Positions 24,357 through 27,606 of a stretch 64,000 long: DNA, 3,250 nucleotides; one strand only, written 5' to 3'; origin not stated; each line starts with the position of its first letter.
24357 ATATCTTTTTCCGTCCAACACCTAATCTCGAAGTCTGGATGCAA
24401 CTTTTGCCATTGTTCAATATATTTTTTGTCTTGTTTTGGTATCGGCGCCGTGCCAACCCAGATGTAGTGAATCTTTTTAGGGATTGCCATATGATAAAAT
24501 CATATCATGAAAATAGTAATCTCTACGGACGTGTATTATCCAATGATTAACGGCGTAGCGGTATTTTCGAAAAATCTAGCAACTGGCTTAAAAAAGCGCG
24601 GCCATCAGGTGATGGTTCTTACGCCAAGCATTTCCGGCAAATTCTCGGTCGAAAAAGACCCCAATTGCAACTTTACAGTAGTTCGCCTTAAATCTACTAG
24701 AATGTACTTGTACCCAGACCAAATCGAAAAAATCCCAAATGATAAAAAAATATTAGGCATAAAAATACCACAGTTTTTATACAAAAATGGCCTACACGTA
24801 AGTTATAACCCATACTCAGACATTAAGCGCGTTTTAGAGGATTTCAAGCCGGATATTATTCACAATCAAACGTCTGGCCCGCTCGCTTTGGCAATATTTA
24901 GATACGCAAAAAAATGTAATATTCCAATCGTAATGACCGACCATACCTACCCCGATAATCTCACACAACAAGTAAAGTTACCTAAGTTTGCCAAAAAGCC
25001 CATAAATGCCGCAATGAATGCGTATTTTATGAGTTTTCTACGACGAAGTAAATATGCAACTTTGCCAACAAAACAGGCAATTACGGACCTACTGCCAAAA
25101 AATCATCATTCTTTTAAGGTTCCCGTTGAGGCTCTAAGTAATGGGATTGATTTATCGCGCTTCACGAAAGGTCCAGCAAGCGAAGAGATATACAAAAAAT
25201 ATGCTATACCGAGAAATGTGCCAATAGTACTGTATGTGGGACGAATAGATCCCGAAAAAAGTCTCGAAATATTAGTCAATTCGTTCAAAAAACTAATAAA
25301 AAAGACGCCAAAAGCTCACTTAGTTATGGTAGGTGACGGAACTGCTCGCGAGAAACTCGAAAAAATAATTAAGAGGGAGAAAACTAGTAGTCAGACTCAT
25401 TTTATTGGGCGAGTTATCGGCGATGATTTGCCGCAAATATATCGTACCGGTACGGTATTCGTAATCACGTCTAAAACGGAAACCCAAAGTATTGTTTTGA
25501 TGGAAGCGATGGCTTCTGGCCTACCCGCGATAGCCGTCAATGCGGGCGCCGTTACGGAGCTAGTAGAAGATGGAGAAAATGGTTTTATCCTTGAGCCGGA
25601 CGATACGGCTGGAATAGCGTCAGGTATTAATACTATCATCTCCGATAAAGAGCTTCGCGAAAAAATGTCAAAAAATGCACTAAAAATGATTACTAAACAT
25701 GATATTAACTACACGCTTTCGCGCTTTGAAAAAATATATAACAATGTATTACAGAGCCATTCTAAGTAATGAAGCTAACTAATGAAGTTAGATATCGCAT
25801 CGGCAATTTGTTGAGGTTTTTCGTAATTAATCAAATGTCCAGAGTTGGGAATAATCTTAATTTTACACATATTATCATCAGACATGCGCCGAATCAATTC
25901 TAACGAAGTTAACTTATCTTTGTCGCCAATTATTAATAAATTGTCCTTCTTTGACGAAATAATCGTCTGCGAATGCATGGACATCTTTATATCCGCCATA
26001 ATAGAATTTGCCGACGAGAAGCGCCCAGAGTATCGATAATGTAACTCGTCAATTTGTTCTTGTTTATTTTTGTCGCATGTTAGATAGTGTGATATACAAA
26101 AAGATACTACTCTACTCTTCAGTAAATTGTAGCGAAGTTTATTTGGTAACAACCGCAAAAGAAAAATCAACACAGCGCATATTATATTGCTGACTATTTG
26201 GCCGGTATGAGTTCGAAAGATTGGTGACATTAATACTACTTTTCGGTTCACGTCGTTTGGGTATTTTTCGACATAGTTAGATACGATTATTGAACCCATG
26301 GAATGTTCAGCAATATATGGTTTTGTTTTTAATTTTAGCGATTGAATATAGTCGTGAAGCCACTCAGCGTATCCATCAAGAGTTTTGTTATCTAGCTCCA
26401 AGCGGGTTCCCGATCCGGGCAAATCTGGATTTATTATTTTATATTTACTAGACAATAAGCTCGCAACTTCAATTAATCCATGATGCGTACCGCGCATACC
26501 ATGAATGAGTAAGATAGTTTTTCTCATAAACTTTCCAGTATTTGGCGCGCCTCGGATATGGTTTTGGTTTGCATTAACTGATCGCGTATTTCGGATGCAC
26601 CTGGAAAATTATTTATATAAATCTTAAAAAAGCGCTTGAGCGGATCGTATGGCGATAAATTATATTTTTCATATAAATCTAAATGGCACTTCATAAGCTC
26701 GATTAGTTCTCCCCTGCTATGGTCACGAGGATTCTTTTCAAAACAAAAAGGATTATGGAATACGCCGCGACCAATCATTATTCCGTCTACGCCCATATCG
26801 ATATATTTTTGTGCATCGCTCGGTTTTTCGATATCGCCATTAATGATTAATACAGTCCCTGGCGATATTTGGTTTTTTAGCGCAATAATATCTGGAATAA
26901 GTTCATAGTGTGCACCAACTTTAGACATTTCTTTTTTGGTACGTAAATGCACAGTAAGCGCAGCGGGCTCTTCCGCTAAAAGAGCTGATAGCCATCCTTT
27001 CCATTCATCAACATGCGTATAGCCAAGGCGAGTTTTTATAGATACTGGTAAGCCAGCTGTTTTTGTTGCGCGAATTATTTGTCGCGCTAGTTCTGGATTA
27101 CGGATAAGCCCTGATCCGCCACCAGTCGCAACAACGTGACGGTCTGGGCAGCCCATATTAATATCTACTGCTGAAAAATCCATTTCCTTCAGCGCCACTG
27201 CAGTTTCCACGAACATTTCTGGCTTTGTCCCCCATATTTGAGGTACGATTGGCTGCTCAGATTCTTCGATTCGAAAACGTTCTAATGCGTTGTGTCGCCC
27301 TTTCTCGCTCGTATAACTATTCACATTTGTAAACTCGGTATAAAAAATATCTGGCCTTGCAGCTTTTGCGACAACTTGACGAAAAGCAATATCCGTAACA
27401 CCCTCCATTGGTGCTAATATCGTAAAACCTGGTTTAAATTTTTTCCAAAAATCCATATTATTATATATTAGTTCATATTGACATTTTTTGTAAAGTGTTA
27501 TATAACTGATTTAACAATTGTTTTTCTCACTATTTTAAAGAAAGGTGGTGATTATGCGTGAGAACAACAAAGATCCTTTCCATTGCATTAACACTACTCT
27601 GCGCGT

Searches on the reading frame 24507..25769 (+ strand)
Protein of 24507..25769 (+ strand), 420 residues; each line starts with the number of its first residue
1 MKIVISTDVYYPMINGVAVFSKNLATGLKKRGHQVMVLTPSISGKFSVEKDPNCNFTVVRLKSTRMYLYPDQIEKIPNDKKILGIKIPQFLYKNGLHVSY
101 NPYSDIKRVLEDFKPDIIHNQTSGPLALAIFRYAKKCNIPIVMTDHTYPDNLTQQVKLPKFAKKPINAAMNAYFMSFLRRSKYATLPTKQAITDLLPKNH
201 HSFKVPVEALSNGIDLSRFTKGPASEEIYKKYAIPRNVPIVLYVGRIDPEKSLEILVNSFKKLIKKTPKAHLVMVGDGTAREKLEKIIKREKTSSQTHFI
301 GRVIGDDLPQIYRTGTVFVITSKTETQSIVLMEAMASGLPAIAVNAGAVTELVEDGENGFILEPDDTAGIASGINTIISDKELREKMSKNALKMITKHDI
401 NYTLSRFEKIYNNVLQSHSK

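Call 22: search_protein_families(library=pfam, max_evalue=0.001, proteins=[window:24507-25769:+])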
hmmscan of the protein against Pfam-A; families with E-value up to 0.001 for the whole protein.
window:24507-25769:+ (420 aa): 8 families
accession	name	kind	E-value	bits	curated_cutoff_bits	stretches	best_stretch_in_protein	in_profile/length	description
PF00534.26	Glycos_transf_1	-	6.3e-43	146.7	26.4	1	226-393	3-171/172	Glycosyl transferases group 1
PF13692.12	Glyco_trans_1_4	-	6.1e-35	121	27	1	239-380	2-142/142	Glycosyl transferases group 1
PF13439.12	Glyco_transf_4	-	1.5e-22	80.8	28.5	1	14-218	1-170/170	Glycosyltransferase Family 4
PF13579.12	Glyco_trans_4_4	-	1.3e-08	35.8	29.7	1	15-172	1-122/158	Glycosyl transferase 4-like domain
PF20706.3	GT4-conflict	-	1.2e-07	31.6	26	1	10-347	7-314/385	Family 4 Glycosyltransferase in conflict systems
PF13477.12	Glyco_trans_4_2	-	1.2e-05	25.9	23.4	0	22-146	14-107/139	Glycosyl transferase 4-like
PF13524.12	Glyco_trans_1_2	-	1.6e-05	25.3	25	1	262-402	8-137/144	Glycosyl transferase-like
PF08323.17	Glyco_transf_5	-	0.00059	20.1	22.7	0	10-97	9-98/239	Starch synthase catalytic domain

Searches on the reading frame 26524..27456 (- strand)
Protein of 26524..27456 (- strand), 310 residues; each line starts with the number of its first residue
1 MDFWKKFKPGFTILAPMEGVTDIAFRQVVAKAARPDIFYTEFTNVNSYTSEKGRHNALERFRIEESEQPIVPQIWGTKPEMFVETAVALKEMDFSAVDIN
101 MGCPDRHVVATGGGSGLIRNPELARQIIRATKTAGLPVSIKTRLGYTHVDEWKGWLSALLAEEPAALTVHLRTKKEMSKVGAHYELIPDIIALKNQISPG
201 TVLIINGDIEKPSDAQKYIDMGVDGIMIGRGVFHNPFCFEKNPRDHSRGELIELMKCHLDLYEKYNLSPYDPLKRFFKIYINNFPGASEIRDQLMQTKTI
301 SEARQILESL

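Call 22: search_protein_families(library=pfam, max_evalue=0.001, proteins=[window:26524-27456:-])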
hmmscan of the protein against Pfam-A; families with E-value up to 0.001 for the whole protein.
window:26524-27456:- (310 aa): 1 family
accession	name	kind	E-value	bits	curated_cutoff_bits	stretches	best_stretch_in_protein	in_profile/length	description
PF01207.24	Dus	-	1.3e-50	172.7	20.4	1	13-307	1-302/311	Dihydrouridine synthase (Dus)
